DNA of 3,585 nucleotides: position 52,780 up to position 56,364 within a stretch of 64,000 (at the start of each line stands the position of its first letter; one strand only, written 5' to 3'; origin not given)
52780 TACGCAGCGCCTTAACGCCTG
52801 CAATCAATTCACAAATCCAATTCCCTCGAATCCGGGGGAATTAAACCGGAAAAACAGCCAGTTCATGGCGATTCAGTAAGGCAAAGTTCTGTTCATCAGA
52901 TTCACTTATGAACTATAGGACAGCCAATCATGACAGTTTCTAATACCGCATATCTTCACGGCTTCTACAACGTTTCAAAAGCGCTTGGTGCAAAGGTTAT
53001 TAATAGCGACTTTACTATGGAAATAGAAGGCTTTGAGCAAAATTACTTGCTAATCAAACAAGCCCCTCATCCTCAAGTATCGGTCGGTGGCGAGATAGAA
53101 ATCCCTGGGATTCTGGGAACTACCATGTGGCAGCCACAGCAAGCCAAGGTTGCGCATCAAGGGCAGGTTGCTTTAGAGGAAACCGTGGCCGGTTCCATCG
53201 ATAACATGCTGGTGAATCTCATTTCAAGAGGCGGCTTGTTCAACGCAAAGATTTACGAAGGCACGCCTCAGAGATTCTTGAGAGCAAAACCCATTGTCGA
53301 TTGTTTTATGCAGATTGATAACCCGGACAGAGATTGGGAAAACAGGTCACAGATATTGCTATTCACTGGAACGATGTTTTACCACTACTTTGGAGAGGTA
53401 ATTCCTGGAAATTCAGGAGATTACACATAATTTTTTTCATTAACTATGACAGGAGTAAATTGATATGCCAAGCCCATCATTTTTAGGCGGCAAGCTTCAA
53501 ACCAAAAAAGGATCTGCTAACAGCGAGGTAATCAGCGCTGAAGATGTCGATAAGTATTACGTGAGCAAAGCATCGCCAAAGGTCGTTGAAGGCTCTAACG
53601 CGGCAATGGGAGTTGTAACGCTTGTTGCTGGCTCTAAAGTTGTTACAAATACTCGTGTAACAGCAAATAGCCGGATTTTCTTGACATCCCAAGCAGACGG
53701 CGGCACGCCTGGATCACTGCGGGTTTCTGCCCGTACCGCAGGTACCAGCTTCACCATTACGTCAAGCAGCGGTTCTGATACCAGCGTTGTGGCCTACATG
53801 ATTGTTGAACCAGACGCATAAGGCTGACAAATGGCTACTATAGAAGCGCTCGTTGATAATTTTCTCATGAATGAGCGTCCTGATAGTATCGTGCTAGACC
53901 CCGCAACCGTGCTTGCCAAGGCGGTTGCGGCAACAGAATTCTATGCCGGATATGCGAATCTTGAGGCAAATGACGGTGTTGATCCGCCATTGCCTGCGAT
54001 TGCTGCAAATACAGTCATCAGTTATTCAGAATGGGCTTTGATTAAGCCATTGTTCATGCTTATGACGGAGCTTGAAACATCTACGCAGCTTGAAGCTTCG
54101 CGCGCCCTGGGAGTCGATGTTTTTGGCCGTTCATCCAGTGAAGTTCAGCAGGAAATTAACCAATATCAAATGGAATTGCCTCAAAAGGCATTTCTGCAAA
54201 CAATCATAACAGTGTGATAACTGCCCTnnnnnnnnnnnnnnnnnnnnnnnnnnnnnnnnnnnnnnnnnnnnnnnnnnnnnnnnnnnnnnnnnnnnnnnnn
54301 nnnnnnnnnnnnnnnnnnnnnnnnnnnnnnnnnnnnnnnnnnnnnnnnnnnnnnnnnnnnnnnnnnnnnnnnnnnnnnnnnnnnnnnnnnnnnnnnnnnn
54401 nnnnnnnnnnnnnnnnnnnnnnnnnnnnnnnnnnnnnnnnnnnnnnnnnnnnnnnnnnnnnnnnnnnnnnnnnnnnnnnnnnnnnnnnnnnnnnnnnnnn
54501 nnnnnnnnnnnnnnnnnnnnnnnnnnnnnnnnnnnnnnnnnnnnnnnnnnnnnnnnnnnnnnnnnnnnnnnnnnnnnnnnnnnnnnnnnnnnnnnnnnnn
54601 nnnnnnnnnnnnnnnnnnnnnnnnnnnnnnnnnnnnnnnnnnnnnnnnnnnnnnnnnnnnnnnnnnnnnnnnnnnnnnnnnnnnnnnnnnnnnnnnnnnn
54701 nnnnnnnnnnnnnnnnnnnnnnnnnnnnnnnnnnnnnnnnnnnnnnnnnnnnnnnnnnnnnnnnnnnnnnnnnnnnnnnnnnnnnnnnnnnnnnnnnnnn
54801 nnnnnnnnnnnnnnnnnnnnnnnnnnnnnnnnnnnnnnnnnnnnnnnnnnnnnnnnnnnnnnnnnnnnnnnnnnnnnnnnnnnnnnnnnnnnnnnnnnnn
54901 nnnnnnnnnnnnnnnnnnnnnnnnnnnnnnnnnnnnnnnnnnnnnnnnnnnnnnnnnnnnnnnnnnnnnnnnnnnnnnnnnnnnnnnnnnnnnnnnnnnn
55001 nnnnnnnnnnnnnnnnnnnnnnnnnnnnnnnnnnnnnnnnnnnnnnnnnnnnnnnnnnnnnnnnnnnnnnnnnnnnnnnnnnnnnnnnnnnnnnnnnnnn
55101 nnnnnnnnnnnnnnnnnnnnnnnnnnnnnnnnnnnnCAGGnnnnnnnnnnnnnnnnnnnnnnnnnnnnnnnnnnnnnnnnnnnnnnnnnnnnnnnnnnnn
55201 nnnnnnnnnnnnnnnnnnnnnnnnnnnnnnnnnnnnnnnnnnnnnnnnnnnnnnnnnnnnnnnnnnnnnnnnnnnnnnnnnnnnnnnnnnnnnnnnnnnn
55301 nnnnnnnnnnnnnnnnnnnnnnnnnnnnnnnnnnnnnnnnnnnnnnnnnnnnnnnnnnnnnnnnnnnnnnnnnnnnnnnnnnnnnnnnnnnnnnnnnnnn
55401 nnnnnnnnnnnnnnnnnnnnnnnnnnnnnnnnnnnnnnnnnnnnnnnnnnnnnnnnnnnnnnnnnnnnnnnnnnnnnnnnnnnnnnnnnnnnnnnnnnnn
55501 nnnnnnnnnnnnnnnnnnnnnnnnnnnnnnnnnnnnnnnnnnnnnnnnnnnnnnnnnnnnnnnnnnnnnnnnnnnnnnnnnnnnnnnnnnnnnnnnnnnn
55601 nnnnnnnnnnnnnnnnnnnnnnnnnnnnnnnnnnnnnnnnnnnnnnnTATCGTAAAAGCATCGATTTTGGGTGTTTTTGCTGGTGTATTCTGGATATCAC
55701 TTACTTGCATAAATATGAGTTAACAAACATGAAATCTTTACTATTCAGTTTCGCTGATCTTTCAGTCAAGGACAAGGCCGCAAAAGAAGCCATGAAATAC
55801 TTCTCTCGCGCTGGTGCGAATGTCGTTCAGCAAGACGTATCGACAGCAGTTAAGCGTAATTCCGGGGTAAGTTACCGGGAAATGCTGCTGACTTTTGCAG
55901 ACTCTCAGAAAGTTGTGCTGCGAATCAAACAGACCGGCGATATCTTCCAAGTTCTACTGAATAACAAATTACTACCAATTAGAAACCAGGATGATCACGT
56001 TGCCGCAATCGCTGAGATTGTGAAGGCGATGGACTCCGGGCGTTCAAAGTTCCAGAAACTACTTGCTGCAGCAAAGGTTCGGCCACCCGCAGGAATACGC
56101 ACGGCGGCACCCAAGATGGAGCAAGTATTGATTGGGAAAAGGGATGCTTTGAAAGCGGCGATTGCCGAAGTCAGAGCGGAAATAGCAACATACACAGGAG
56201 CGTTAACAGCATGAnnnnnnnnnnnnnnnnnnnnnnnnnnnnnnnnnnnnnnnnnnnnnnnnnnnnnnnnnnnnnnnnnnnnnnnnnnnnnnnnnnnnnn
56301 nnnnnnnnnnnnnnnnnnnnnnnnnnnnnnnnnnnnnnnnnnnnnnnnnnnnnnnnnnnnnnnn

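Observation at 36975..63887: Phage-specific late promoter CG(G/T)AAAA-N28-YANNNT at eight operon starts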

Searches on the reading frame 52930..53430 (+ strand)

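Call 7: search_protein_families(library=phrogs, proteins=[window:52930-53430:+])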
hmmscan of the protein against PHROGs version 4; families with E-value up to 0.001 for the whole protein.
window:52930-53430:+ (166 aa): 1 family
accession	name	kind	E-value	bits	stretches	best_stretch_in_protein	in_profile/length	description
phrog_1120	-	tail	6.6e-41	140.6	1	1-156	5-165/170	tail tube protein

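Call 8: search_protein_families(library=pfam, proteins=[window:52930-53430:+])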
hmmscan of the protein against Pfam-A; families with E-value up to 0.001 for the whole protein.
window:52930-53430:+ (166 aa): 0 families

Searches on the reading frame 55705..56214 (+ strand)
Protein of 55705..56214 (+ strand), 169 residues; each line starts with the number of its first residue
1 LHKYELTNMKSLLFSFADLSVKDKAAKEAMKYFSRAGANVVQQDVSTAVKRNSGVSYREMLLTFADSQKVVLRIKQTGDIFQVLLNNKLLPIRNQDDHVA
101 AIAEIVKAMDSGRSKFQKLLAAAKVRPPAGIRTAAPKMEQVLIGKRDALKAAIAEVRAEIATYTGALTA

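Call 7: search_protein_families(library=phrogs, proteins=[window:55705-56214:+])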
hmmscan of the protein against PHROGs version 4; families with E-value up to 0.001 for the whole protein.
window:55705-56214:+ (169 aa): 1 family
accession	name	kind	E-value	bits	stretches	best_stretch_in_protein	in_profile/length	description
phrog_1620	-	moron, auxiliary metabolic gene and host takeover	3.6e-38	132.5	1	9-163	5-154/200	Hdf-like antirestriction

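Call 8: search_protein_families(library=pfam, proteins=[window:55705-56214:+])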
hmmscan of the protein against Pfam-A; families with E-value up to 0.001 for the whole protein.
window:55705-56214:+ (169 aa): 1 family
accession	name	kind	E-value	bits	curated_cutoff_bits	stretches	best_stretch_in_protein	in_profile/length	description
PF18788.6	DarA_N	-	1.2e-19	70.8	27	1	15-112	2-121/122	Defence against restriction A N-terminal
